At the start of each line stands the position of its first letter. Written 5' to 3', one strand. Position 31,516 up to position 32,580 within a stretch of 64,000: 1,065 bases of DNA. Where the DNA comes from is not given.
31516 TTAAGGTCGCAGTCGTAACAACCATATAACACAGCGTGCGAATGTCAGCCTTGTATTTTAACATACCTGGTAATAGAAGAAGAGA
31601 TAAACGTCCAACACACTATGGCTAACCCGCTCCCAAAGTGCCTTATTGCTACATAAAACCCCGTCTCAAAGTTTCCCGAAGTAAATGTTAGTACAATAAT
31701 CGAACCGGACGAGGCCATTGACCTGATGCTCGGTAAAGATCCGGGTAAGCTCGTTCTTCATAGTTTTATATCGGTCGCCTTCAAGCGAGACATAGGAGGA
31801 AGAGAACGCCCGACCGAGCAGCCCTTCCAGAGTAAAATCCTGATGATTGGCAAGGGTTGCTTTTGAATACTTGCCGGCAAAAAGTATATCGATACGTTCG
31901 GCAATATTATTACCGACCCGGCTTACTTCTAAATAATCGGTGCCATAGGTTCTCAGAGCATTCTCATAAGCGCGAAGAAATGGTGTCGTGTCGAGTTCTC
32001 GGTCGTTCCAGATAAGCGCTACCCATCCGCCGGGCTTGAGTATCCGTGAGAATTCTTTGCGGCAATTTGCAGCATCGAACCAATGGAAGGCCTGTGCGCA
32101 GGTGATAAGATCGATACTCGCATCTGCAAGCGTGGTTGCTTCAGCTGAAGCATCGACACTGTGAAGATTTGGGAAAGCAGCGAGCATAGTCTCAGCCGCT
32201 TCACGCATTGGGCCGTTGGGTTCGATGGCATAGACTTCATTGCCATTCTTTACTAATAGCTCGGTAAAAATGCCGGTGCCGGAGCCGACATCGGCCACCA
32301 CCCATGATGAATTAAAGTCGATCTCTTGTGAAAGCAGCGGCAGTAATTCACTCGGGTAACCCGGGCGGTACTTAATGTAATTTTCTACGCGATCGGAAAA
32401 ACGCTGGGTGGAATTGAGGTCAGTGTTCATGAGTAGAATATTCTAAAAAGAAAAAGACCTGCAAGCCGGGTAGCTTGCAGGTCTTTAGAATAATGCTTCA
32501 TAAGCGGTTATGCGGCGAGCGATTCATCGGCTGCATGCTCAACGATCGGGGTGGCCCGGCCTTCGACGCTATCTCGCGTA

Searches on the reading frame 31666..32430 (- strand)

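Call 108: search_protein_families(library=pfam, proteins=[window:31666-32430:-], max_evalue=0.001)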
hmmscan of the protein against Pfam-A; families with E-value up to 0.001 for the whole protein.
window:31666-32430:- (254 aa): 7 families
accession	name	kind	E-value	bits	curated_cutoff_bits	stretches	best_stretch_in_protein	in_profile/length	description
PF08241.18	Methyltransf_11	-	1.3e-19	71.1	21.2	1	47-138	2-94/95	Methyltransferase domain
PF13649.12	Methyltransf_25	-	3.8e-15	56.8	27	1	45-135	1-97/97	Methyltransferase domain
PF08242.18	Methyltransf_12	-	9.5e-11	42.7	30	1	47-137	2-98/98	Methyltransferase domain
PF13489.12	Methyltransf_23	-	1.6e-09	38.1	27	1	18-139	1-116/164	Methyltransferase domain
PF13847.12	Methyltransf_31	-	8.4e-06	26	27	1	43-139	5-109/145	Methyltransferase domain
PF01209.24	Ubie_methyltran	-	0.00077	19.3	20.1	1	45-155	51-166/233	ubiE/COQ5 methyltransferase family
PF01728.25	FtsJ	-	0.0009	19.6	24.1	0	37-111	16-97/181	FtsJ-like methyltransferase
